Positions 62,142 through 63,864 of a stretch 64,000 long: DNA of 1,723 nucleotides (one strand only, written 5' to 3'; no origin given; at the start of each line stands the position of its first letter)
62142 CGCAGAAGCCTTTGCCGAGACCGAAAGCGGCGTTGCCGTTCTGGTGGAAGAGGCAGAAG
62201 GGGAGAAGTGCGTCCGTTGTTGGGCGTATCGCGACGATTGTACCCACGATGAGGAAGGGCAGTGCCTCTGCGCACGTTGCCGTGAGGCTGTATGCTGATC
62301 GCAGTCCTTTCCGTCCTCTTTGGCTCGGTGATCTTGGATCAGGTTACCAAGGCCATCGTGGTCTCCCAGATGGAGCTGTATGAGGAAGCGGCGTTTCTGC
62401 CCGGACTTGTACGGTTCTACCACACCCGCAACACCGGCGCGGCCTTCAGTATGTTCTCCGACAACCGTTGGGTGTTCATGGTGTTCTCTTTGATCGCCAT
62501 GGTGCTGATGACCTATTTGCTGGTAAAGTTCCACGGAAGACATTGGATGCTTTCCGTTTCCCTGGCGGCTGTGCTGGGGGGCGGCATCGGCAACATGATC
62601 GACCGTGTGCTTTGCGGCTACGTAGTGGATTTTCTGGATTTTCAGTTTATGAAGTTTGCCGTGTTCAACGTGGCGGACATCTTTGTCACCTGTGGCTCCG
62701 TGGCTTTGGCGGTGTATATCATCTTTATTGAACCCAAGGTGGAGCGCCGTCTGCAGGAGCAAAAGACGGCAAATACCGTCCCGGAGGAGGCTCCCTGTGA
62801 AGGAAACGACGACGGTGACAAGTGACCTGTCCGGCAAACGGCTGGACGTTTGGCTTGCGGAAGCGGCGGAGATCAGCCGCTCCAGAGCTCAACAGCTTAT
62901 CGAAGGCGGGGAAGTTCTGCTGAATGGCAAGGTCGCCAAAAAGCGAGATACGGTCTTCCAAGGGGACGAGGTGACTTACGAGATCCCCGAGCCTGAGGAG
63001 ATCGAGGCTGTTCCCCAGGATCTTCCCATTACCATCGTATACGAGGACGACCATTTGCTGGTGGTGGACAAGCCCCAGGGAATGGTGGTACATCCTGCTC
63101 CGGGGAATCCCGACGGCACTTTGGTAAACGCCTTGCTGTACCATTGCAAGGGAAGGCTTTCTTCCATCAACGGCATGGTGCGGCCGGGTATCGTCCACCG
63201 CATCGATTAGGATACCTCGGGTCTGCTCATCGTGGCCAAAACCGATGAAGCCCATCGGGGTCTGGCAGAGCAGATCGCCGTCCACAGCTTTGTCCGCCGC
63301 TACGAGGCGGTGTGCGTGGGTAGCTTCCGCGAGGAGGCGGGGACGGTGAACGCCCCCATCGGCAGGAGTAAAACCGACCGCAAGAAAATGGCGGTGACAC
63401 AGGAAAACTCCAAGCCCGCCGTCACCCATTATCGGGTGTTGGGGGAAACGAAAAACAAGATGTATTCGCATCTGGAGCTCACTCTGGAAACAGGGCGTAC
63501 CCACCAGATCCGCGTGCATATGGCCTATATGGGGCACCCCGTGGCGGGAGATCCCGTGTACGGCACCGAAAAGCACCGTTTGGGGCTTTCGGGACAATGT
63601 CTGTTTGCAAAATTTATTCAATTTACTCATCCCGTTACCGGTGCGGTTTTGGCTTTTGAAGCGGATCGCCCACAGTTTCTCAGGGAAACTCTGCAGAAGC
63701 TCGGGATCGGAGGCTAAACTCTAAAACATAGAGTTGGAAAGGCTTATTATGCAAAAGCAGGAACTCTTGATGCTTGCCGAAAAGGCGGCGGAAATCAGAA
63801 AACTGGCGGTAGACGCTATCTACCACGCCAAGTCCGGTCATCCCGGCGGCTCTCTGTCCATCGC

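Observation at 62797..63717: rluD carries a single in-frame TAG at the conserved Lys of the catalytic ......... motif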

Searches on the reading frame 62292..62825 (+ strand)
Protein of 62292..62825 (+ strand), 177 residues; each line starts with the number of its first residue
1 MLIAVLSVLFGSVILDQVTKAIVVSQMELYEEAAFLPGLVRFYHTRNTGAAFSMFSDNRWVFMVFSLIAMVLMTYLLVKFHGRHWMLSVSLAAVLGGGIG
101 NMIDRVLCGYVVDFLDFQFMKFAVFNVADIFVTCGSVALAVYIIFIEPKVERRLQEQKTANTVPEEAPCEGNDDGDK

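Call 21: find_encoding_contigs(protein=window:62292-62825:+, flank=10000, max_places=8)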
Protein window:62292-62825:+ (177 aa): no gene with exactly this product is on record in the collection.

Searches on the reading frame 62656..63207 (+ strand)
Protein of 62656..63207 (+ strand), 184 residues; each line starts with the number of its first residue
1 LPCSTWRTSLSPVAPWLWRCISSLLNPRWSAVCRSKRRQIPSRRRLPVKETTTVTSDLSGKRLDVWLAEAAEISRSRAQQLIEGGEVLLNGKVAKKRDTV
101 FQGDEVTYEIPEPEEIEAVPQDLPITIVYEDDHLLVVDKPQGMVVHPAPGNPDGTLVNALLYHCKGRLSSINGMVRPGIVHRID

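Call 23: search_protein_families(library=ncbifam, proteins=[P0121, P0122])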
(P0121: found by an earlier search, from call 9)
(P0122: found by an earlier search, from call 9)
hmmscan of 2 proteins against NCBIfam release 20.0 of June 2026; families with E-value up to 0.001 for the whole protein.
P0121 (137 aa): 5 families
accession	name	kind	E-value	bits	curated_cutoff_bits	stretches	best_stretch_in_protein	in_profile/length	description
TIGR00005.1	rluA_subfam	subfamily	2.9e-33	115.4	192.7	1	11-137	3-127/298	RluA family pseudouridine synthase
NF008385.0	PRK11180.1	equivalog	3.3e-32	112.2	351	1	3-137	7-139/325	23S rRNA pseudouridine(1911/1915/1917) synthase RluD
NF008249.0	PRK11025.1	equivalog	3.4e-08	32.7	378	1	5-104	11-119/317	23S rRNA pseudouridine(955/2504/2580) synthase RluC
NF007784.0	PRK10475.1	equivalog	5.1e-06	25.7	318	1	13-62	6-55/290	23S rRNA pseudouridine(2604) synthase RluF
NF049952.1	23rRNACMtaseTlyA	equivalog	2.4e-05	23.9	250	1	15-57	2-45/236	23S rRNA (cytidine-2'-O)-methyltransferase TlyA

P0122 (161 aa): 6 families
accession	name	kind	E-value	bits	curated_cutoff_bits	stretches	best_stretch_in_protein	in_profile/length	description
TIGR00005.1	rluA_subfam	subfamily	1.4e-45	155.9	192.7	1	1-157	136-297/298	RluA family pseudouridine synthase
NF008385.0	PRK11180.1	equivalog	3e-35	122.1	351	1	2-155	149-310/325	23S rRNA pseudouridine(1911/1915/1917) synthase RluD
NF008249.0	PRK11025.1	equivalog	1.6e-20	73.2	378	1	2-157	154-313/317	23S rRNA pseudouridine(955/2504/2580) synthase RluC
NF008321.0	PRK11112.1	equivalog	1.4e-18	67.2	328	1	1-157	63-234/257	tRNA pseudouridine(65) synthase TruC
NF007543.0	PRK10158.1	equivalog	3.1e-17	63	286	1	2-144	74-215/219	bifunctional tRNA pseudouridine(32) synthase/23S rRNA pseudouridine(746) synthase RluA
TIGR01621.1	RluA-like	hypoth_equivalog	2.1e-12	46.8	222.3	1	2-133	61-185/217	TIGR01621 family pseudouridine synthase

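Call 24: search_protein_families(library=pfam, proteins=[P0121, P0122])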
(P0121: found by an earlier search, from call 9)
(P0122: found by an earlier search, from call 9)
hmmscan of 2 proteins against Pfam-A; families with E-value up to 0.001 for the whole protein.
P0121 (137 aa): 2 families
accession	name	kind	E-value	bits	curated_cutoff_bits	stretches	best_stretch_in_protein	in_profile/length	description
PF01479.30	S4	-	1.1e-10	41.5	22.8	1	15-59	2-48/48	S4 domain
PF00849.27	PseudoU_synth_2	-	0.00095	19.8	26.8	0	86-137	1-46/152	RNA pseudouridylate synthase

P0122 (161 aa): 1 family
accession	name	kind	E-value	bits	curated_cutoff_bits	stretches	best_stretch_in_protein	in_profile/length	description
PF00849.27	PseudoU_synth_2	-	9.6e-19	68.5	26.8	1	1-98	55-151/152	RNA pseudouridylate synthase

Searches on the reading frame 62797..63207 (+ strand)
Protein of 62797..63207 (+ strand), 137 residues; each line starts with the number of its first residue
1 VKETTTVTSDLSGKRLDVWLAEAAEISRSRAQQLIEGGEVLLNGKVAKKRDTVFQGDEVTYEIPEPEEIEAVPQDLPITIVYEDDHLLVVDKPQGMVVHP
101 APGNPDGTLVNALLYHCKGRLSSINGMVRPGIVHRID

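Call 9: list_cluster_members(proteins=[window:62797-63207:+, window:62797-63207:+, window:63232-63714:+, window:63232-63714:+, window:63388-63714:+, window:62656-63207:+, P0001])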
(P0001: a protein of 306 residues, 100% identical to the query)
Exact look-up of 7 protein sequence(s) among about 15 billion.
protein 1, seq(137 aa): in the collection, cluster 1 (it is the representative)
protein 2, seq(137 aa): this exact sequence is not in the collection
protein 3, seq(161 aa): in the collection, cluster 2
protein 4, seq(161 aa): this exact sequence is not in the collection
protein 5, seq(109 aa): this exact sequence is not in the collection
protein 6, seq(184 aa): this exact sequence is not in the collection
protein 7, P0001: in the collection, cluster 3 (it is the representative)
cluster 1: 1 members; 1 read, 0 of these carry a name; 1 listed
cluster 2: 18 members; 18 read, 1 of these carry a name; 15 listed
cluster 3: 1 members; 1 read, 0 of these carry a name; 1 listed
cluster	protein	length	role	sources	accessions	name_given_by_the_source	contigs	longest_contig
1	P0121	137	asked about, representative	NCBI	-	-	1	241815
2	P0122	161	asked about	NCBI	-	-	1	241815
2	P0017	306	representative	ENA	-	-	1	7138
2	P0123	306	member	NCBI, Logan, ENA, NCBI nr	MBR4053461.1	MAG: RluA family pseudouridine synthase [Clostridia bacterium] | RluA family pseudouridine synthase [Clostridia bacterium]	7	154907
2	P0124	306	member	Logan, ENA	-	-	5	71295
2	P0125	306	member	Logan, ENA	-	-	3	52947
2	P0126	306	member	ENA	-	-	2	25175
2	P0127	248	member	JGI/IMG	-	-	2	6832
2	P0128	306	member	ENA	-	-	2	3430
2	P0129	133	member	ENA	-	-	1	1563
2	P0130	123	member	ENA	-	-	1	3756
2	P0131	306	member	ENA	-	-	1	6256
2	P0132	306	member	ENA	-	-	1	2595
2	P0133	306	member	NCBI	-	-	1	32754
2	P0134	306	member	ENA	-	-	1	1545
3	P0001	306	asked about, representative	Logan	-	-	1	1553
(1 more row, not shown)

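Call 12: find_encoding_contigs(protein=P0121, flank=10000, max_places=6)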
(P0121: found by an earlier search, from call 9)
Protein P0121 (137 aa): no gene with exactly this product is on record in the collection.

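Call 20: find_encoding_contigs(protein=P0122, flank=10000, max_places=4)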
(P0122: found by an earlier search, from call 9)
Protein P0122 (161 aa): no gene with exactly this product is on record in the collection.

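Call 23: search_protein_families(library=ncbifam, proteins=[P0121, P0122])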
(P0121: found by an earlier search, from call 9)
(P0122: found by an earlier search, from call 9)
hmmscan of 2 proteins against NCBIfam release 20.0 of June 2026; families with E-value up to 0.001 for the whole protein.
P0121 (137 aa): 5 families
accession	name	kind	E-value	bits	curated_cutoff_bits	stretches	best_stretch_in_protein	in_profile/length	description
TIGR00005.1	rluA_subfam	subfamily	2.9e-33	115.4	192.7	1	11-137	3-127/298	RluA family pseudouridine synthase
NF008385.0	PRK11180.1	equivalog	3.3e-32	112.2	351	1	3-137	7-139/325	23S rRNA pseudouridine(1911/1915/1917) synthase RluD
NF008249.0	PRK11025.1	equivalog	3.4e-08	32.7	378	1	5-104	11-119/317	23S rRNA pseudouridine(955/2504/2580) synthase RluC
NF007784.0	PRK10475.1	equivalog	5.1e-06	25.7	318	1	13-62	6-55/290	23S rRNA pseudouridine(2604) synthase RluF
NF049952.1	23rRNACMtaseTlyA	equivalog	2.4e-05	23.9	250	1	15-57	2-45/236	23S rRNA (cytidine-2'-O)-methyltransferase TlyA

P0122 (161 aa): 6 families
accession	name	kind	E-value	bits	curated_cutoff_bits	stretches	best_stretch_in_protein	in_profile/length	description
TIGR00005.1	rluA_subfam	subfamily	1.4e-45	155.9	192.7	1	1-157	136-297/298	RluA family pseudouridine synthase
NF008385.0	PRK11180.1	equivalog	3e-35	122.1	351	1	2-155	149-310/325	23S rRNA pseudouridine(1911/1915/1917) synthase RluD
NF008249.0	PRK11025.1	equivalog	1.6e-20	73.2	378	1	2-157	154-313/317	23S rRNA pseudouridine(955/2504/2580) synthase RluC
NF008321.0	PRK11112.1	equivalog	1.4e-18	67.2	328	1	1-157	63-234/257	tRNA pseudouridine(65) synthase TruC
NF007543.0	PRK10158.1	equivalog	3.1e-17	63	286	1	2-144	74-215/219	bifunctional tRNA pseudouridine(32) synthase/23S rRNA pseudouridine(746) synthase RluA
TIGR01621.1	RluA-like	hypoth_equivalog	2.1e-12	46.8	222.3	1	2-133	61-185/217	TIGR01621 family pseudouridine synthase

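Call 24: search_protein_families(library=pfam, proteins=[P0121, P0122])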
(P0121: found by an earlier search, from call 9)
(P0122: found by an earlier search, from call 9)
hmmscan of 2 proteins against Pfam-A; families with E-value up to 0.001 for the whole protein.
P0121 (137 aa): 2 families
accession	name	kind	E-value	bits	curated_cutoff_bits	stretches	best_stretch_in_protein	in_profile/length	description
PF01479.30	S4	-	1.1e-10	41.5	22.8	1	15-59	2-48/48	S4 domain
PF00849.27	PseudoU_synth_2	-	0.00095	19.8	26.8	0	86-137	1-46/152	RNA pseudouridylate synthase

P0122 (161 aa): 1 family
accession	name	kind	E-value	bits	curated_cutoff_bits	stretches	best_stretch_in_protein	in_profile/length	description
PF00849.27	PseudoU_synth_2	-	9.6e-19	68.5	26.8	1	1-98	55-151/152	RNA pseudouridylate synthase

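Call 39: find_encoding_contigs(protein=P0130, flank=4000, max_places=3)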
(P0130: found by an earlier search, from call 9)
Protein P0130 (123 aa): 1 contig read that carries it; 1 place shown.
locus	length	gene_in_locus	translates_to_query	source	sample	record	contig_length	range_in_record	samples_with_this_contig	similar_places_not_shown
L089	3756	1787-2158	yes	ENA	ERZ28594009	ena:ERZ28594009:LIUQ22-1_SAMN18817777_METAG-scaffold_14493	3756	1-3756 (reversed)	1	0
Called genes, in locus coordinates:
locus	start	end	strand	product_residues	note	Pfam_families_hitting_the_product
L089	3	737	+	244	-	?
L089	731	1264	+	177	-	PF01252:Peptidase_A8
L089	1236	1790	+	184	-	-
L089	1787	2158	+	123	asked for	PF00849:PseudoU_synth_2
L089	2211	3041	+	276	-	PF00456:Transketolase_N, PF13292:DXP_synthase_N, PF00676:E1_dh, PF02775:TPP_enzyme_C (faint)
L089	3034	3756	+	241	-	?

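Call 40: find_encoding_contigs(protein=P0129, flank=4000, max_places=3)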
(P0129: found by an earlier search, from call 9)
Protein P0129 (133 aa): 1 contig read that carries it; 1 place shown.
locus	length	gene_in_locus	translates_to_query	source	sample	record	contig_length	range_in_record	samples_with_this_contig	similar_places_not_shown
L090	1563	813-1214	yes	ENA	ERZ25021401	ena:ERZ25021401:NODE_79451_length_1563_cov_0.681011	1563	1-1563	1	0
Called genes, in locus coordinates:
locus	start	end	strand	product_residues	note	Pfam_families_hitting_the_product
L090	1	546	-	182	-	?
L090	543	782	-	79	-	-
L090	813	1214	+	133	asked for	PF00849:PseudoU_synth_2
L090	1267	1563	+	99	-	?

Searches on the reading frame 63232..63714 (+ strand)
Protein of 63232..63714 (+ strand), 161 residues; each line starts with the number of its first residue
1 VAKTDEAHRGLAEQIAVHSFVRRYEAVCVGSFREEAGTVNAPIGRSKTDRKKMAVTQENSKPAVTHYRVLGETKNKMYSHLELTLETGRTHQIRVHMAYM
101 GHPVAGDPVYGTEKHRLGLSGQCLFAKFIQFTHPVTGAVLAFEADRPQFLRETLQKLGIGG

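Call 23: search_protein_families(library=ncbifam, proteins=[P0121, P0122])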
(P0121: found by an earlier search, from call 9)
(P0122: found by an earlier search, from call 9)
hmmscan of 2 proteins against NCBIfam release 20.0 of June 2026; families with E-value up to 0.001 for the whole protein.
P0121 (137 aa): 5 families
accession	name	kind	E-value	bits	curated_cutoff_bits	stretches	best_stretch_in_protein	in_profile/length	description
TIGR00005.1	rluA_subfam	subfamily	2.9e-33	115.4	192.7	1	11-137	3-127/298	RluA family pseudouridine synthase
NF008385.0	PRK11180.1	equivalog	3.3e-32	112.2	351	1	3-137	7-139/325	23S rRNA pseudouridine(1911/1915/1917) synthase RluD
NF008249.0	PRK11025.1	equivalog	3.4e-08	32.7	378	1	5-104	11-119/317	23S rRNA pseudouridine(955/2504/2580) synthase RluC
NF007784.0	PRK10475.1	equivalog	5.1e-06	25.7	318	1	13-62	6-55/290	23S rRNA pseudouridine(2604) synthase RluF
NF049952.1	23rRNACMtaseTlyA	equivalog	2.4e-05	23.9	250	1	15-57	2-45/236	23S rRNA (cytidine-2'-O)-methyltransferase TlyA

P0122 (161 aa): 6 families
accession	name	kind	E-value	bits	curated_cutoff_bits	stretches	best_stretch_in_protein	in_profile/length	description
TIGR00005.1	rluA_subfam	subfamily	1.4e-45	155.9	192.7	1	1-157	136-297/298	RluA family pseudouridine synthase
NF008385.0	PRK11180.1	equivalog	3e-35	122.1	351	1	2-155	149-310/325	23S rRNA pseudouridine(1911/1915/1917) synthase RluD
NF008249.0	PRK11025.1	equivalog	1.6e-20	73.2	378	1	2-157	154-313/317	23S rRNA pseudouridine(955/2504/2580) synthase RluC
NF008321.0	PRK11112.1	equivalog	1.4e-18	67.2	328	1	1-157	63-234/257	tRNA pseudouridine(65) synthase TruC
NF007543.0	PRK10158.1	equivalog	3.1e-17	63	286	1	2-144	74-215/219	bifunctional tRNA pseudouridine(32) synthase/23S rRNA pseudouridine(746) synthase RluA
TIGR01621.1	RluA-like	hypoth_equivalog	2.1e-12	46.8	222.3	1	2-133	61-185/217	TIGR01621 family pseudouridine synthase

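Call 24: search_protein_families(library=pfam, proteins=[P0121, P0122])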
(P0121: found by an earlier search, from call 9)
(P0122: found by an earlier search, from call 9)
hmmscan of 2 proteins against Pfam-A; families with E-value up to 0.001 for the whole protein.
P0121 (137 aa): 2 families
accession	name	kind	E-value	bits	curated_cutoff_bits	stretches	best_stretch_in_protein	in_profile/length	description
PF01479.30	S4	-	1.1e-10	41.5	22.8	1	15-59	2-48/48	S4 domain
PF00849.27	PseudoU_synth_2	-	0.00095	19.8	26.8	0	86-137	1-46/152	RNA pseudouridylate synthase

P0122 (161 aa): 1 family
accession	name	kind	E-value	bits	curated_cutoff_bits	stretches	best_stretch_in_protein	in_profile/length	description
PF00849.27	PseudoU_synth_2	-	9.6e-19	68.5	26.8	1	1-98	55-151/152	RNA pseudouridylate synthase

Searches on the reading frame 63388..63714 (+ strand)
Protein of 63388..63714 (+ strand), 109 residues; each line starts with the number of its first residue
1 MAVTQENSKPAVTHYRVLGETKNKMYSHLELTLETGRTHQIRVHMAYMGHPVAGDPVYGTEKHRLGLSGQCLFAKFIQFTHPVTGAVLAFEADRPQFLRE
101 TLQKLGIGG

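Call 23: search_protein_families(library=ncbifam, proteins=[P0121, P0122])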
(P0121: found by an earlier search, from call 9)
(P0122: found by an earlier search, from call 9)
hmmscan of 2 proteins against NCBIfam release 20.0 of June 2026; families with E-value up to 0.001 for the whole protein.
P0121 (137 aa): 5 families
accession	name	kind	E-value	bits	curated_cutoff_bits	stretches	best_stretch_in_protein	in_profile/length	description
TIGR00005.1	rluA_subfam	subfamily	2.9e-33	115.4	192.7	1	11-137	3-127/298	RluA family pseudouridine synthase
NF008385.0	PRK11180.1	equivalog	3.3e-32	112.2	351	1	3-137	7-139/325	23S rRNA pseudouridine(1911/1915/1917) synthase RluD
NF008249.0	PRK11025.1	equivalog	3.4e-08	32.7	378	1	5-104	11-119/317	23S rRNA pseudouridine(955/2504/2580) synthase RluC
NF007784.0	PRK10475.1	equivalog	5.1e-06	25.7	318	1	13-62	6-55/290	23S rRNA pseudouridine(2604) synthase RluF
NF049952.1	23rRNACMtaseTlyA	equivalog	2.4e-05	23.9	250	1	15-57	2-45/236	23S rRNA (cytidine-2'-O)-methyltransferase TlyA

P0122 (161 aa): 6 families
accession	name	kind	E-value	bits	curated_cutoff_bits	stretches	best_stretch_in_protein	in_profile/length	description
TIGR00005.1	rluA_subfam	subfamily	1.4e-45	155.9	192.7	1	1-157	136-297/298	RluA family pseudouridine synthase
NF008385.0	PRK11180.1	equivalog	3e-35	122.1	351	1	2-155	149-310/325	23S rRNA pseudouridine(1911/1915/1917) synthase RluD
NF008249.0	PRK11025.1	equivalog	1.6e-20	73.2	378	1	2-157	154-313/317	23S rRNA pseudouridine(955/2504/2580) synthase RluC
NF008321.0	PRK11112.1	equivalog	1.4e-18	67.2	328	1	1-157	63-234/257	tRNA pseudouridine(65) synthase TruC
NF007543.0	PRK10158.1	equivalog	3.1e-17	63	286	1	2-144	74-215/219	bifunctional tRNA pseudouridine(32) synthase/23S rRNA pseudouridine(746) synthase RluA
TIGR01621.1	RluA-like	hypoth_equivalog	2.1e-12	46.8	222.3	1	2-133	61-185/217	TIGR01621 family pseudouridine synthase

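Call 24: search_protein_families(library=pfam, proteins=[P0121, P0122])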
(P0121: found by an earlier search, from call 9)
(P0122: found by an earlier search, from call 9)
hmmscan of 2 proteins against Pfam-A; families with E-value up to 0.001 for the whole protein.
P0121 (137 aa): 2 families
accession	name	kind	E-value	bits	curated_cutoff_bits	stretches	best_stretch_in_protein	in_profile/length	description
PF01479.30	S4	-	1.1e-10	41.5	22.8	1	15-59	2-48/48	S4 domain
PF00849.27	PseudoU_synth_2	-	0.00095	19.8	26.8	0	86-137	1-46/152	RNA pseudouridylate synthase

P0122 (161 aa): 1 family
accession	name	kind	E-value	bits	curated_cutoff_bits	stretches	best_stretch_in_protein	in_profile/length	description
PF00849.27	PseudoU_synth_2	-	9.6e-19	68.5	26.8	1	1-98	55-151/152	RNA pseudouridylate synthase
